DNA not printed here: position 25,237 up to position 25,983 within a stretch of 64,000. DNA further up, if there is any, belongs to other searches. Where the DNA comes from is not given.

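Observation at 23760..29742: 5.9-kb tRNA-Met-integrated island with the gene content of a minimal phage satellite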

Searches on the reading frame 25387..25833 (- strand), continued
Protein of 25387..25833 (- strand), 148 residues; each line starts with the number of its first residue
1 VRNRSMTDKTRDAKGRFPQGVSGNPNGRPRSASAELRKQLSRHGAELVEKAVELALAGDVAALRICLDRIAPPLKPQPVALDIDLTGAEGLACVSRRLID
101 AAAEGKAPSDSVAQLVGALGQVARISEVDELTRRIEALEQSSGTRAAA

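Call 79: fold_search(model_id=the predicted structure, library=viral)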
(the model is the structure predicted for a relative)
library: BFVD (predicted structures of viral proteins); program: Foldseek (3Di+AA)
matches with E <= 10: 128; with E <= 0.001: 2
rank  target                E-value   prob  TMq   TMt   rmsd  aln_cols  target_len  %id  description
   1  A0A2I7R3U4            2.0e-04  1.00  0.48  0.47   8.7       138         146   19  (no name in the UniProt tables at hand)
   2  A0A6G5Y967            2.1e-04  1.00  0.46  0.39   6.5        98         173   31  (no name in the UniProt tables at hand)
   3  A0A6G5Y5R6            1.2e-03  1.00  0.48  0.44   8.2       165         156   17  (no name in the UniProt tables at hand)
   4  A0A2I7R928            4.0e-03  1.00  0.41  0.39   8.1       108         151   22  (no name in the UniProt tables at hand)
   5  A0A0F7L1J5            1.3e-02  0.99  0.30  0.33  10.4        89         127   39  DUF5681 domain-containing protein [uncultured marine virus]
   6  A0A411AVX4            1.4e-02  1.00  0.41  0.32  10.2       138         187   22  Uncharacterized protein [Pantoea phage vB_PagM_LIET2]
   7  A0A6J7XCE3            1.8e-01  0.60  0.29  0.25  14.7       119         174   19  Homeodomain phBC6A51-type domain-containing protein [uncultured Caudovirales phage]
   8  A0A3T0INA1            3.0e-01  0.57  0.22  0.37   6.3        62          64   32  (no name in the UniProt tables at hand)
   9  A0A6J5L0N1            7.0e-01  0.72  0.32  0.42   5.7        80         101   30  DUF5681 domain-containing protein [uncultured Caudovirales phage]
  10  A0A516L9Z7            7.9e-01  0.23  0.25  0.31  12.9       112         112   21  (no name in the UniProt tables at hand)
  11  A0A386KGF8            7.9e-01  0.13  0.14  0.21  13.0        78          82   27  Uncharacterized protein [Mycobacterium phage Paito]
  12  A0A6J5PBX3            8.4e-01  0.35  0.29  0.38  10.7        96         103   22  DUF5681 domain-containing protein [uncultured Caudovirales phage]
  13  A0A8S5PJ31            1.2e+00  0.16  0.25  0.29  19.8       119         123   11  Uncharacterized protein [Siphoviridae sp. ctmP19]
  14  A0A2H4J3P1            1.2e+00  0.10  0.21  0.13  18.9       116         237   17  SHOCT domain-containing protein [uncultured Caudovirales phage]
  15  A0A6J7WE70            1.3e+00  0.08  0.22  0.23  27.5       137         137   21  Terminase small subunit [uncultured Caudovirales phage]
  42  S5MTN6                4.4e+00  0.09  0.22  0.36  11.8        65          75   12  RNA-directed RNA polymerase catalytic subunit (Fragment) [Influenza A virus (A/Mexico/24041/2009(H1))]
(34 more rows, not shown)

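Call 80: search_dna_similar(query=P0176, collection=phages, mode=protein, max_evalue=0.001, max_rows=40)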
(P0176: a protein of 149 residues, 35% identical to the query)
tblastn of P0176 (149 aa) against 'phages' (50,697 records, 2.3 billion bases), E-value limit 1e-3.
Records with a match: 1; places in all: 1; records where one place covers at least 80% of the query: 1.
Best place of each record, by identity: 60-80% 1.
By first word of the organism name: Bacteriophage 1.
By host as written in the record: - 1.
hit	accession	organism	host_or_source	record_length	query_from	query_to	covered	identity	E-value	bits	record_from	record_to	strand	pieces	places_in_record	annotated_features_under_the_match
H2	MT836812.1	Bacteriophage sp.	human fecal samples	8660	6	146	95%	70.2%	4e-40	148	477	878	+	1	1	record has no annotation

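Call 81: search_dna_similar(query=L063:88-519:+, collection=phages, mode=protein, max_evalue=0.001, max_rows=30)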
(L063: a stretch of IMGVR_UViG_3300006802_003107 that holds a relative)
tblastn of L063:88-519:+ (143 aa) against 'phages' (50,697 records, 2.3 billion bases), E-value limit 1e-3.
Records with a match: 1; places in all: 1; records where one place covers at least 80% of the query: 0.
Best place of each record, by identity: <60% 1.
By first word of the organism name: Citrobacter 1.
By host as written in the record: Citrobacter freundii ZY198 1.
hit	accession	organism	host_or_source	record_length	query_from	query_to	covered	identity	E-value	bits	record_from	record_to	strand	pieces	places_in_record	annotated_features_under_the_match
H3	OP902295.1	Citrobacter phage BSwM KMM2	Citrobacter freundii ZY198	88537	29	132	73%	31.9%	4e-4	45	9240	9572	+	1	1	hypothetical protein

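Call 82: search_dna_similar(query=L075:100-468:+, collection=phages, mode=protein, max_evalue=0.001, max_rows=30)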
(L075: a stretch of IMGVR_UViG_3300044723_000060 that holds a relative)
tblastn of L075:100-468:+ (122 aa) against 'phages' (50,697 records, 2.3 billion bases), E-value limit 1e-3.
No match.

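Call 83: search_protein_families(library=pfam, proteins=[L024:3561-6038:+, L024:6523-7686:-, L024:2627-3169:+, L025:3616-8253:+, L025:2457-3665:+, L025:13415-14749:-, L025:11318-12001:+, L026:6412-8673:+, L034:759-2042:+, L064:5838-7115:+], max_evalue=0.001)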
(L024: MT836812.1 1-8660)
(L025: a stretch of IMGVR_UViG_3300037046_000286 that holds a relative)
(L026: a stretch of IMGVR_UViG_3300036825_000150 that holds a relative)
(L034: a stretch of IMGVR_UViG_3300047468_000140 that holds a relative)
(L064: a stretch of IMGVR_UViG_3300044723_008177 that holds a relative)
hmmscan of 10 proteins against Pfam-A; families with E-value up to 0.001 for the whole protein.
L024:3561-6038:+ (825 aa): 2 families
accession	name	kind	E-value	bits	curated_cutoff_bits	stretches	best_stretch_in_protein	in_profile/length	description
PF06791.18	TMP_2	-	1.7e-12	47.9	30.2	1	71-199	4-138/208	Prophage tail length tape measure protein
PF09851.14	SHOCT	-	0.00094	19.3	27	0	470-493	3-26/28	Short C-terminal domain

L024:6523-7686:- (387 aa): 1 family
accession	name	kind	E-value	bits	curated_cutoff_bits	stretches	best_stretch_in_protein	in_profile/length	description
PF01076.25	Mob_Pre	-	8.2e-10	39.3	25.5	1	64-201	62-187/196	Plasmid recombination enzyme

L024:2627-3169:+ (180 aa): 1 family
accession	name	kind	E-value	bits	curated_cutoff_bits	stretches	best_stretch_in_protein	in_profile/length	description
PF11836.14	Phage_TAC_11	-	2.8e-07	30.9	27.8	0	33-83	5-45/96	Phage tail tube protein, GTA-gp10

L025:3616-8253:+ (1545 aa): 2 families
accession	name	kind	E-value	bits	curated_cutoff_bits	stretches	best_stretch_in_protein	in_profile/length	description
PF18857.6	LPD38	-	4.1e-42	144.9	27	1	1249-1424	1-189/189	Large polyvalent protein associated domain 38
PF18763.7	ddrB-ParB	-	1.6e-21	77.2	27.6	1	350-464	7-120/121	ddrB-like ParB superfamily domain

L025:2457-3665:+ (402 aa): 0 families

L025:13415-14749:- (444 aa): 3 families
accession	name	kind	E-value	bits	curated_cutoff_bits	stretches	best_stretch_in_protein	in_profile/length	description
PF22022.2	Phage_int_M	-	9.3e-32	109.6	27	1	123-218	1-96/96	Phage integrase central domain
PF13356.12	Arm-DNA-bind_3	-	2.2e-24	85.8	27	1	23-108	1-82/83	Arm DNA-binding domain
PF00589.27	Phage_integrase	-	3.6e-15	56.6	27.1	1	258-397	25-160/172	Phage integrase family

L025:11318-12001:+ (227 aa): 0 families

L026:6412-8673:+ (753 aa): 1 family
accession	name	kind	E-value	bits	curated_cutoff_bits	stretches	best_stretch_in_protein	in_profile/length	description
PF23899.1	SU10_portal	-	2.4e-202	674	30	1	28-638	2-593/593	Phage SU10 portal protein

L034:759-2042:+ (427 aa): 0 families

L064:5838-7115:+ (425 aa): 2 families
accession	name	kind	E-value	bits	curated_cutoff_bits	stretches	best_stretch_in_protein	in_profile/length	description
PF03237.21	Terminase_6N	-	5.8e-15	56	22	1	24-231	4-213/215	Terminase large subunit, T4likevirus-type, N-terminal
PF17289.8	Terminase_6C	-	0.00015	22.2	22.6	1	265-398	12-150/155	Terminase RNaseH-like domain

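Call 84: search_protein_families(library=phrogs, proteins=[L022:10407-10664:+, L022:10661-12151:+, L022:12283-12549:+, L022:12549-13091:+, L022:13282-13494:+, L022:13658-13834:+, L022:5429-8230:+, L022:8727-9308:+, L023:4008-4277:+, L023:4277-4849:+], max_evalue=0.01)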
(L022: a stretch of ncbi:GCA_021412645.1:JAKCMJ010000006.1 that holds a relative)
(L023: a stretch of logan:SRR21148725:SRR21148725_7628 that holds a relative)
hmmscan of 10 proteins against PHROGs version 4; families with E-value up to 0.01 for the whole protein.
L022:10407-10664:+ (85 aa): 0 families

L022:10661-12151:+ (496 aa): 23 families
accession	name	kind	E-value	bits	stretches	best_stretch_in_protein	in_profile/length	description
phrog_8125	-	tail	8.4e-38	131.7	2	105-348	169-376/578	tail length tape measure protein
phrog_8462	-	tail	6.5e-29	102.1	2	104-364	146-372/672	tail length tape measure protein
phrog_13338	-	unknown function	6.8e-25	88.5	2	101-268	131-279/903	-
phrog_9483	-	tail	1.1e-19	71.5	1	34-218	45-251/657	tail length tape measure protein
phrog_3981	-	tail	7.8e-18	65.9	1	17-366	34-382/584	tail length tape measure protein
phrog_2854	-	tail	9.1e-18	65.3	2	136-272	184-315/855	tail length tape measure protein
phrog_2276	-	tail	9.4e-18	65.2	2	103-393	174-422/673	tail length tape measure protein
phrog_9570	-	tail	1.1e-17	65.1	1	18-306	55-385/689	tail length tape measure protein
phrog_9388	-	unknown function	9.1e-17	62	1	1-293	3-313/615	-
phrog_1272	-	tail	1.6e-10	40.4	1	41-389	422-730/1606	tail length tape measure protein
phrog_16297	-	tail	4.6e-08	32.8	1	277-369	303-397/777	tail length tape measure protein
phrog_13674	-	tail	1.5e-07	31.4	1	30-249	63-293/764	tail length tape measure protein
phrog_2013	-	tail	2e-07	31.2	1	46-289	104-323/657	lytic tail protein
phrog_1533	-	tail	6.2e-07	28.3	1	98-322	437-660/1688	tail length tape measure protein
phrog_34923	-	tail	9.3e-07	28.8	1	101-216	205-316/540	tail length tape measure protein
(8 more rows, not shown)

L022:12283-12549:+ (88 aa): 0 families

L022:12549-13091:+ (180 aa): 0 families

L022:13282-13494:+ (70 aa): 0 families

L022:13658-13834:+ (58 aa): 0 families

L022:5429-8230:+ (933 aa): 4 families
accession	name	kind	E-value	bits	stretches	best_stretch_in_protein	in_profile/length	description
phrog_29234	-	unknown function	8e-71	240.2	1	502-926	441-857/887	-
phrog_16593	-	DNA, RNA and nucleotide metabolism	3.3e-65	221.9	1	40-397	10-364/823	DNA primase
phrog_10537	-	unknown function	2.1e-35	122.9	1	522-848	819-1149/1229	-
phrog_19930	-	DNA, RNA and nucleotide metabolism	1.7e-28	100.4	1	524-854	478-804/865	DNA polymerase/primase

L022:8727-9308:+ (193 aa): 2 families
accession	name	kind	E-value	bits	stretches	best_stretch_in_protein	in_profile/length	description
phrog_4776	-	unknown function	4.1e-14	53.9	1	93-169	153-227/237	-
phrog_25265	-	unknown function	0.00085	20.4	1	93-169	80-149/151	-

L023:4008-4277:+ (89 aa): 0 families

L023:4277-4849:+ (190 aa): 0 families

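Call 98: find_related_loci(query=A6, collection=metagenome_contigs, flank=10000)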
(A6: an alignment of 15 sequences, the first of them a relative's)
Query A6 (143 aa) in metagenome_contigs; peptide patterns used: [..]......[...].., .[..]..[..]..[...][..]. (x = any residue, [..] = any of these).
600 stretches matched a pattern (row limit reached: there are more); 144 encode a relative of the query (tblastn E <= 1e-3); the best 80 are kept; 80 distinct loci.
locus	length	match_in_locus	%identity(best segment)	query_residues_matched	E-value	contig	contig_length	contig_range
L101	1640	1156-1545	44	11-138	3e-24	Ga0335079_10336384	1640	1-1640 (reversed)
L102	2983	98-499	41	3-135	4e-24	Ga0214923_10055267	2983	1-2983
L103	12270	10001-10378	42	11-134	4e-23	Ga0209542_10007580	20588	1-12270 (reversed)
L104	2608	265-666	35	8-141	1e-22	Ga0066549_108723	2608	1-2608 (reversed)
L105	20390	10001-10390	39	10-136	1e-22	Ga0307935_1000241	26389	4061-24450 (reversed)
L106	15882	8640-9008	44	12-134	1e-20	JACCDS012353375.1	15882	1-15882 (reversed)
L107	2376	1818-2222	35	1-134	7e-21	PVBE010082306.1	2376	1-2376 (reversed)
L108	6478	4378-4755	31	12-134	9e-19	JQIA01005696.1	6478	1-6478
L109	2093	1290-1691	35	10-138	6e-18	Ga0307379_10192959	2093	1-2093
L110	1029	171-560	35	11-140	2e-17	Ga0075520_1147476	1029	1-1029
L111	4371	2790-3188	34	11-142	4e-17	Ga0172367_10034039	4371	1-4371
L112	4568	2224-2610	34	11-134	4e-17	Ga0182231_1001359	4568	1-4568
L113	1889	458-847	38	11-138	9e-17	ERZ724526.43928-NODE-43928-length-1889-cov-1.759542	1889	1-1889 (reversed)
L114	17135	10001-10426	37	10-143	1e-16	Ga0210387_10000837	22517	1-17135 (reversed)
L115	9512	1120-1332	46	12-78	1e-16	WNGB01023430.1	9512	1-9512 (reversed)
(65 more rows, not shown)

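Call 118: search_protein_families(library=pfam, alignment_id=A7, max_evalue=0.00001)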
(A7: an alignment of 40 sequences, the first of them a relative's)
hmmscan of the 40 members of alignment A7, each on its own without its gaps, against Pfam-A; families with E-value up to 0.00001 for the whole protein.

A. member 1, L103:78-2045:+ (655 aa): 1 family
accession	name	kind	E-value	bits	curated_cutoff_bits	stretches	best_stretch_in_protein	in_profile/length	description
PF24907.1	SIBA-E_N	-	5.5e-07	30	28.1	1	29-168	1-116/119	Integrin beta-like protein A-E, N-terminal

B. families by the number of members that match (of 40 scanned): 29 families (the first 25 are shown)
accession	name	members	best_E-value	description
PF00589.27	Phage_integrase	6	2.7e-25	Phage integrase family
PF22022.2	Phage_int_M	4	3.5e-22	Phage integrase central domain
PF13356.12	Arm-DNA-bind_3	4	1.1e-14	Arm DNA-binding domain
PF13481.12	AAA_25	3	4.1e-38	AAA domain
PF13148.11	DUF3987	2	2.4e-92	Protein of unknown function (DUF3987)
PF03796.21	DnaB_C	2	2.2e-67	DnaB-like helicase C terminal domain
PF03466.25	LysR_substrate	2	1.8e-33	LysR substrate binding domain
PF00772.26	DnaB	2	1.3e-24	DnaB-like helicase N terminal domain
PF00126.33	HTH_1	2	7e-17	Bacterial regulatory helix-turn-helix protein, lysR family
PF06745.19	ATPase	2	2.7e-07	KaiC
PF14311.12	DUF4379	1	2.6e-93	Probable Treble clef zinc finger domain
PF01557.24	FAA_hydrolase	1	3.4e-69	Fumarylacetoacetate (FAA) hydrolase C-terminal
PF05272.17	VapE-like_dom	1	9.4e-60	Virulence-associated protein E-like domain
PF13378.12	MR_MLE_C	1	2e-41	Enolase C-terminal domain-like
PF13561.12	adh_short_C2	1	2.2e-34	Enoyl-(Acyl carrier protein) reductase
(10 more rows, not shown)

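Call 120: search_protein_families(library=pfam, alignment_id=A8, max_evalue=0.00001)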
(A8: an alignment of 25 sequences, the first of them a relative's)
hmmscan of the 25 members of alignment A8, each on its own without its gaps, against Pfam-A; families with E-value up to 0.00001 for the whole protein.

A. member 1, L103:10936-12237:+ (433 aa): 3 families
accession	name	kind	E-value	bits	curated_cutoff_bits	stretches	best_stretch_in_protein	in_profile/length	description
PF00589.27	Phage_integrase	-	3.1e-27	95.9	27.1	1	198-368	3-169/172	Phage integrase family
PF14659.12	Phage_int_SAM_3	-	2.1e-07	31.5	22.6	1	70-127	1-57/58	Phage integrase, N-terminal SAM-like domain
PF13102.12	Phage_int_SAM_5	-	3.6e-07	30.9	22.3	1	88-177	18-94/98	Phage integrase SAM-like domain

B. families by the number of members that match (of 25 scanned): 34 families (the first 25 are shown)
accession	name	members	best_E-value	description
PF00589.27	Phage_integrase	2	3.1e-27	Phage integrase family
PF01053.26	Cys_Met_Meta_PP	1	2.8e-86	Cys/Met metabolism PLP-dependent enzyme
PF00291.31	PALP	1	2e-67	Pyridoxal-phosphate dependent enzyme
PF02633.19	Creatininase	1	3.9e-64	Creatinine amidohydrolase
PF13343.11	SBP_bac_6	1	4.6e-29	Bacterial extracellular solute-binding protein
PF13416.11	SBP_bac_8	1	1.3e-23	Bacterial extracellular solute-binding protein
PF01547.30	SBP_bac_1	1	8.6e-23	Bacterial extracellular solute-binding protein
PF23899.1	SU10_portal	1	1.2e-22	Phage SU10 portal protein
PF13365.12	Trypsin_2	1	1.4e-22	Trypsin-like peptidase domain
PF18834.6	LPD22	1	2.2e-22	Large polyvalent protein associated domain 22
PF00753.33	Lactamase_B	1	4.7e-21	Metallo-beta-lactamase superfamily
PF13409.12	GST_N_2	1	1.7e-20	Glutathione S-transferase, N-terminal domain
PF21906.2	NrtR_WHD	1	1.4e-19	NrtR DNA-binding winged helix domain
PF13531.11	SBP_bac_11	1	6.5e-19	Bacterial extracellular solute-binding protein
PF13417.12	GST_N_3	1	4.6e-18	Glutathione S-transferase, N-terminal domain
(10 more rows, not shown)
